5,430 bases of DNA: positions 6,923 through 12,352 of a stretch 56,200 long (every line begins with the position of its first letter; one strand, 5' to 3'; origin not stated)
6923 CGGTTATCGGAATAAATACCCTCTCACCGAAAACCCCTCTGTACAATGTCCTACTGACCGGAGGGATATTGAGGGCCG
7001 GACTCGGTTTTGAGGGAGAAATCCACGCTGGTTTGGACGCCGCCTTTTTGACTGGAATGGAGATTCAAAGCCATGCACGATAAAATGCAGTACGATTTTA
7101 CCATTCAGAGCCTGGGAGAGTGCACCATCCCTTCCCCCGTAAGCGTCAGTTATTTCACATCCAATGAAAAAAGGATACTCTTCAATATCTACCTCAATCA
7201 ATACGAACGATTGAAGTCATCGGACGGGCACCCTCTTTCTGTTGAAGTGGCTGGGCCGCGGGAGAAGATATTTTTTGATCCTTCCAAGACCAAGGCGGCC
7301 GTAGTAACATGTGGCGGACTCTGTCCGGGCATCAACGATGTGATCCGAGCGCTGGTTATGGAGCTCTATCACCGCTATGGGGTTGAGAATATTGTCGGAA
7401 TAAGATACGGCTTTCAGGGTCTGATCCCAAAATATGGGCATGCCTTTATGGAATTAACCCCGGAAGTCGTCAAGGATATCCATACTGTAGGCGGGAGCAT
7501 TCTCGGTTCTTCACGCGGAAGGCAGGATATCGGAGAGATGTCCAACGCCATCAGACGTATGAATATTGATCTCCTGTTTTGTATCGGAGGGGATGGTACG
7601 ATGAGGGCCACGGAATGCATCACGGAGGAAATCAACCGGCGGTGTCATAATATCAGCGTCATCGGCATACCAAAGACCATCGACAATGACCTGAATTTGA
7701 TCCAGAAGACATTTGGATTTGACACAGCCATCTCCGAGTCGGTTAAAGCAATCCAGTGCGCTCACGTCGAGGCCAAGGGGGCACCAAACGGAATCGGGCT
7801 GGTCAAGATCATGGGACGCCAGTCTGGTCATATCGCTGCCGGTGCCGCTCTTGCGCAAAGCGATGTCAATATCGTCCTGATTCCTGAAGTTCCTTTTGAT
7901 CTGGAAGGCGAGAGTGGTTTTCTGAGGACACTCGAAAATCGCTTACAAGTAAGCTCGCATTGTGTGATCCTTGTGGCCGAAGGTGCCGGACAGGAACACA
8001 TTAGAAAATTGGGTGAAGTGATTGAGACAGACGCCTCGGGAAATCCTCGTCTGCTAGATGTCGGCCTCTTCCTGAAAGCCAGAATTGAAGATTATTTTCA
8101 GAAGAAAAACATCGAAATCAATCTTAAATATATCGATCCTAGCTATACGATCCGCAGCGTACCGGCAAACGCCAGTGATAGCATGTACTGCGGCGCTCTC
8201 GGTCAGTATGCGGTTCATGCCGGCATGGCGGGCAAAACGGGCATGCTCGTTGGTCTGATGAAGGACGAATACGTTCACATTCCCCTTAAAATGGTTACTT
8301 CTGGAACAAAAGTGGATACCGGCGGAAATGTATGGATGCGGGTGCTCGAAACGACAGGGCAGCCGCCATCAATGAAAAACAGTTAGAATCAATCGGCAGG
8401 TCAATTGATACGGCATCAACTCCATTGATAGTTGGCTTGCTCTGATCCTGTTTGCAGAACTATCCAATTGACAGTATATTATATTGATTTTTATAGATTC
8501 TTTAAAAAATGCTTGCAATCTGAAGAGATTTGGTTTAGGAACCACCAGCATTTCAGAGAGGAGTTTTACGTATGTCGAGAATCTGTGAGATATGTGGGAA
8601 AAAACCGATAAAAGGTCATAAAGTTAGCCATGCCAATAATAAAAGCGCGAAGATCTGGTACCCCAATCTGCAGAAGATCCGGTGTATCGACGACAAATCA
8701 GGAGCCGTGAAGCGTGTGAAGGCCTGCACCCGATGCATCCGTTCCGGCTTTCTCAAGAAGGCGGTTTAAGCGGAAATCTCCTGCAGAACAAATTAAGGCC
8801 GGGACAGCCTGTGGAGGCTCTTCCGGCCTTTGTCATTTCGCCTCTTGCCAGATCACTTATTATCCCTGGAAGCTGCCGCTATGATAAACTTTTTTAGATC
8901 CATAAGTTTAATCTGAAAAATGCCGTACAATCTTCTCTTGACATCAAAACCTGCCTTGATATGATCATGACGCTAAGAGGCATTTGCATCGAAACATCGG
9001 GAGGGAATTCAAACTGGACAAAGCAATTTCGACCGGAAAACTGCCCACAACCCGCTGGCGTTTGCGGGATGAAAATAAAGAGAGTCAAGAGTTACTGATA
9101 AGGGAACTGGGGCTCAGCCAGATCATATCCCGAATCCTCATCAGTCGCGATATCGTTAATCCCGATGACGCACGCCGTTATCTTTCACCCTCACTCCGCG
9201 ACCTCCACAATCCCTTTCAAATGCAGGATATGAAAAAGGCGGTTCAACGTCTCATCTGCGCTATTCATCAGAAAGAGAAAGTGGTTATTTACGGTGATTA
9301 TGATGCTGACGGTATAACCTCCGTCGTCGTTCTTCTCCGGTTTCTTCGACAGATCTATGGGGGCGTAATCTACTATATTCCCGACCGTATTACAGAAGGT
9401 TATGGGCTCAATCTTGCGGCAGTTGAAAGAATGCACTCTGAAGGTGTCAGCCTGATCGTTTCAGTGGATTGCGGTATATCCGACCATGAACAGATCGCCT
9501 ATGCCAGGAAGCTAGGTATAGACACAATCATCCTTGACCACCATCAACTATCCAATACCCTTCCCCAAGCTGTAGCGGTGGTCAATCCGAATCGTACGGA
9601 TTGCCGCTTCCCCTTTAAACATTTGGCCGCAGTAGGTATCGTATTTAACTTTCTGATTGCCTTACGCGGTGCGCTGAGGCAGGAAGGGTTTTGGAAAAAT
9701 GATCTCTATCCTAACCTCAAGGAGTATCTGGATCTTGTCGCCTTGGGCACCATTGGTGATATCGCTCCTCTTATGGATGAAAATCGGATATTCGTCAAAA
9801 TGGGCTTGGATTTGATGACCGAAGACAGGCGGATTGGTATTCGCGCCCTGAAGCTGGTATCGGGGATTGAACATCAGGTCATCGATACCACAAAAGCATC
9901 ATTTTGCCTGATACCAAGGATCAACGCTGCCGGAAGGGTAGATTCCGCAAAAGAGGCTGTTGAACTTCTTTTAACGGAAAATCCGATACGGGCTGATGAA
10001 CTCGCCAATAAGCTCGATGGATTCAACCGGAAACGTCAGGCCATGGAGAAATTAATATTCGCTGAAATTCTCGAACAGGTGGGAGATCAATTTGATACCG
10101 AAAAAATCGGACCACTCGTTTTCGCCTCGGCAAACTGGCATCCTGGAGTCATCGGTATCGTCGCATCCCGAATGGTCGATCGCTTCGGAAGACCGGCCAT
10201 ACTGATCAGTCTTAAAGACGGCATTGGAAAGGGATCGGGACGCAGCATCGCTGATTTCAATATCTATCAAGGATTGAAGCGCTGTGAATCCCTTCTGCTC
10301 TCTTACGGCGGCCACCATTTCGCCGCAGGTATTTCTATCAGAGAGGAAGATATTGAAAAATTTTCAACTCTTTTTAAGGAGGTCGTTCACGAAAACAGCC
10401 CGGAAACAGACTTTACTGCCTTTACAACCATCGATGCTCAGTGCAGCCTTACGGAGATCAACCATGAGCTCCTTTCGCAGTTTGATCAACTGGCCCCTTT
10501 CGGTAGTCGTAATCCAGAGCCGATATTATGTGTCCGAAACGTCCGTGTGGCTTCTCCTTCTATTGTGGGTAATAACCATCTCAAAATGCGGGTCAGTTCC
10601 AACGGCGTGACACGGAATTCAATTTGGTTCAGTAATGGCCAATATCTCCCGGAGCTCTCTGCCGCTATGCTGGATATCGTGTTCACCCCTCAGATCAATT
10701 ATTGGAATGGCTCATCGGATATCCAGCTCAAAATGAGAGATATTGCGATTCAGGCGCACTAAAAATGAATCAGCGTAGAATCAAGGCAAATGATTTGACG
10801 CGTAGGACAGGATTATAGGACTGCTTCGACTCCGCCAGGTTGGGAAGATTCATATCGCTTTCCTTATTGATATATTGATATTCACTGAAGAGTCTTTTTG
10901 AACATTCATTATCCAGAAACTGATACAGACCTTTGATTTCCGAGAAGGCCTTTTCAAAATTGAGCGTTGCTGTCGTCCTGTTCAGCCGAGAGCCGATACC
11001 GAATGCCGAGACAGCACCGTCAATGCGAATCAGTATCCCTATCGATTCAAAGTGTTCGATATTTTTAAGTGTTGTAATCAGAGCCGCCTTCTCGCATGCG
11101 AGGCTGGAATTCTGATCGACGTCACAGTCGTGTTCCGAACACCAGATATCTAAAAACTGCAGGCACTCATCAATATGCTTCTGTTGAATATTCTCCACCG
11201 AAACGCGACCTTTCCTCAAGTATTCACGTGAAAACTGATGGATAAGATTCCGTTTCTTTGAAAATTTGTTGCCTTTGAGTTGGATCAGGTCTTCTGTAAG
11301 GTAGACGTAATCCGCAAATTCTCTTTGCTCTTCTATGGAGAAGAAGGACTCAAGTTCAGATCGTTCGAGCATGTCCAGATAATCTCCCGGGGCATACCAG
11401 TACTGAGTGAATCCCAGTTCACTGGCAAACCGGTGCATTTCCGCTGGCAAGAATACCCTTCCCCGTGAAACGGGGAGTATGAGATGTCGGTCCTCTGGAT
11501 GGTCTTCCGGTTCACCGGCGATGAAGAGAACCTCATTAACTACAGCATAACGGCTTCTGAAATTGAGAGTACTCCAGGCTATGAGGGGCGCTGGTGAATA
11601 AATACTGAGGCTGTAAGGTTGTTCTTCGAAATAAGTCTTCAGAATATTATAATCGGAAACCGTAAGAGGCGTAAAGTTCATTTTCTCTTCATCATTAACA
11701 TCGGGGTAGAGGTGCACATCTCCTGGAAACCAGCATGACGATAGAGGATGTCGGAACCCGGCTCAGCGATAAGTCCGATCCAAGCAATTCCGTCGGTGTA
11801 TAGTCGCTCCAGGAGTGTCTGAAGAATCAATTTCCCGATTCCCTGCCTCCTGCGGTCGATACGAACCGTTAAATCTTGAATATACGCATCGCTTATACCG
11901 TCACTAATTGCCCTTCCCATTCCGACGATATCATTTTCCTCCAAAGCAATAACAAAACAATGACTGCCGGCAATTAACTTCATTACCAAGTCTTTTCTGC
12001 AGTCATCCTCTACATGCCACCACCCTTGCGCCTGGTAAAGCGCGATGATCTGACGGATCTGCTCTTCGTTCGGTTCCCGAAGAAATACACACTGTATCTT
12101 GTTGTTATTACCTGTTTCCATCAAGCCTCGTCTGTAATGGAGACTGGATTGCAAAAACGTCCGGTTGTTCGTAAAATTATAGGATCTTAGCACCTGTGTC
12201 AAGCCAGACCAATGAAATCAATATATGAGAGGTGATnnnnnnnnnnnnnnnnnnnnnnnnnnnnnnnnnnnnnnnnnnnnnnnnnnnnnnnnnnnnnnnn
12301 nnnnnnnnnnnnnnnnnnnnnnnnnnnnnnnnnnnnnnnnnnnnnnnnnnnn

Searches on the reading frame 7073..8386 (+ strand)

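Call 46: search_protein_families(library=pfam, proteins=[window:7073-8386:+], max_evalue=0.00001)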
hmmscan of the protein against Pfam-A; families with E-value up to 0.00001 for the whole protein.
window:7073-8386:+ (437 aa): 1 family
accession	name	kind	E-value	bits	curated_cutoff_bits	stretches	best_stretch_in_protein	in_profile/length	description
PF00365.25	PFK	-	2e-60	204.9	30.9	1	75-383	2-276/277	Phosphofructokinase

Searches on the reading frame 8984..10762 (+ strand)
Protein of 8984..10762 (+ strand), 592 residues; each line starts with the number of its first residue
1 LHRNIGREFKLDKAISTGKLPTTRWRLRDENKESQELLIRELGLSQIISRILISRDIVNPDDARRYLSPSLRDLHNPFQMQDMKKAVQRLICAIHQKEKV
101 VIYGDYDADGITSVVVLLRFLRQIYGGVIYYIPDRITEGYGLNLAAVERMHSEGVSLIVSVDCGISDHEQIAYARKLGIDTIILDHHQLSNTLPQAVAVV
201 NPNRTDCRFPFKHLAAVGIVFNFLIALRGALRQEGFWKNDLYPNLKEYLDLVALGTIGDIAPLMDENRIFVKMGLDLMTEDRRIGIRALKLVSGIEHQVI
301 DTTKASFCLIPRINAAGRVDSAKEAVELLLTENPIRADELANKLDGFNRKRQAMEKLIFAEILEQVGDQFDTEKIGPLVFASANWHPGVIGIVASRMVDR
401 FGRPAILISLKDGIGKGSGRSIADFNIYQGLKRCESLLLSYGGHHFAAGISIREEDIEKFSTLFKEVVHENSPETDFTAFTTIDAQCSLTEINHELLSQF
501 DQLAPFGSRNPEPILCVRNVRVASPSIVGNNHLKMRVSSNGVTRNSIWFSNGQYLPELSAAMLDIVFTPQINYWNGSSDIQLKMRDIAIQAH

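Call 46: search_protein_families(library=pfam, proteins=[window:8984-10762:+], max_evalue=0.00001)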
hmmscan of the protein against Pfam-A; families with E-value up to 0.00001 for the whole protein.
window:8984-10762:+ (592 aa): 3 families
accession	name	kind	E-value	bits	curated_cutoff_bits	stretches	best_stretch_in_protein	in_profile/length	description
PF17768.7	RecJ_OB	-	9.6e-29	100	27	1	483-586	1-107/107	RecJ OB domain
PF01368.27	DHH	-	6e-28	98.1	28.1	1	99-256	1-125/125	DHH family, N-terminal domain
PF02272.25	DHHA1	-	5e-14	53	25.9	1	381-469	7-101/102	DHHA1 domain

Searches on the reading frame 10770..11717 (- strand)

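Call 6: search_protein_families(library=pfam, proteins=[window:10770-11717:-])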
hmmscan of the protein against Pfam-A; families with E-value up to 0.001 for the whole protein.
window:10770-11717:- (315 aa): 1 family
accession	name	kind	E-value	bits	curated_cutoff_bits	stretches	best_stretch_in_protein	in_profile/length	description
PF09924.15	LPG_synthase_C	-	6.2e-31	108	27.5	1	121-308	92-293/298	Phosphatidylglycerol lysyltransferase, C-terminal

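Call 23: search_protein_families(library=ncbifam, proteins=[window:10770-11717:-])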
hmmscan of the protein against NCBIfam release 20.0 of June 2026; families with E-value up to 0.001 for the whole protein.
window:10770-11717:- (315 aa): 0 families

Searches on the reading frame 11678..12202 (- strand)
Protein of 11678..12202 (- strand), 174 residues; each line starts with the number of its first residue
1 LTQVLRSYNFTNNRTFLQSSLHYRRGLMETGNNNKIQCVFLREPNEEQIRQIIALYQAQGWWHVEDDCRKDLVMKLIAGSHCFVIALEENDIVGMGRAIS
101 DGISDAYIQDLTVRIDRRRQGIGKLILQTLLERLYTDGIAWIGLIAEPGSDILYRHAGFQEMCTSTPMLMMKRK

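Call 6: search_protein_families(library=pfam, proteins=[window:11678-12202:-])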
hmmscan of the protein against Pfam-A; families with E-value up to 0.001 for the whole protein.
window:11678-12202:- (174 aa): 3 families
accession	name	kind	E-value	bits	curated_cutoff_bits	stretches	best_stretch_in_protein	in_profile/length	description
PF13508.13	Acetyltransf_7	-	1.4e-10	41.9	27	1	81-161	3-84/84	Acetyltransferase (GNAT) domain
PF13673.13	Acetyltransf_10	-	2.1e-10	41.1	23.6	1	71-162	20-110/128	Acetyltransferase (GNAT) domain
PF00583.31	Acetyltransf_1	-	2.3e-09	38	20.7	1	75-159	25-116/116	Acetyltransferase (GNAT) family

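Call 23: search_protein_families(library=ncbifam, proteins=[window:11678-12202:-])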
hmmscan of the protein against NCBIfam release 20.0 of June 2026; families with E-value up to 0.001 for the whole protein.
window:11678-12202:- (174 aa): 2 families
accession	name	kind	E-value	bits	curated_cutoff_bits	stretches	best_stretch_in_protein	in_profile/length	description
NF002959.0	PRK03624.1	equivalog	1e-06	28.5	124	1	39-150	7-117/147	GNAT family acetyltransferase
TIGR01575.1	rimI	equivalog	1.4e-05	25.2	86.4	1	71-161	22-114/132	ribosomal protein S18-alanine N-acetyltransferase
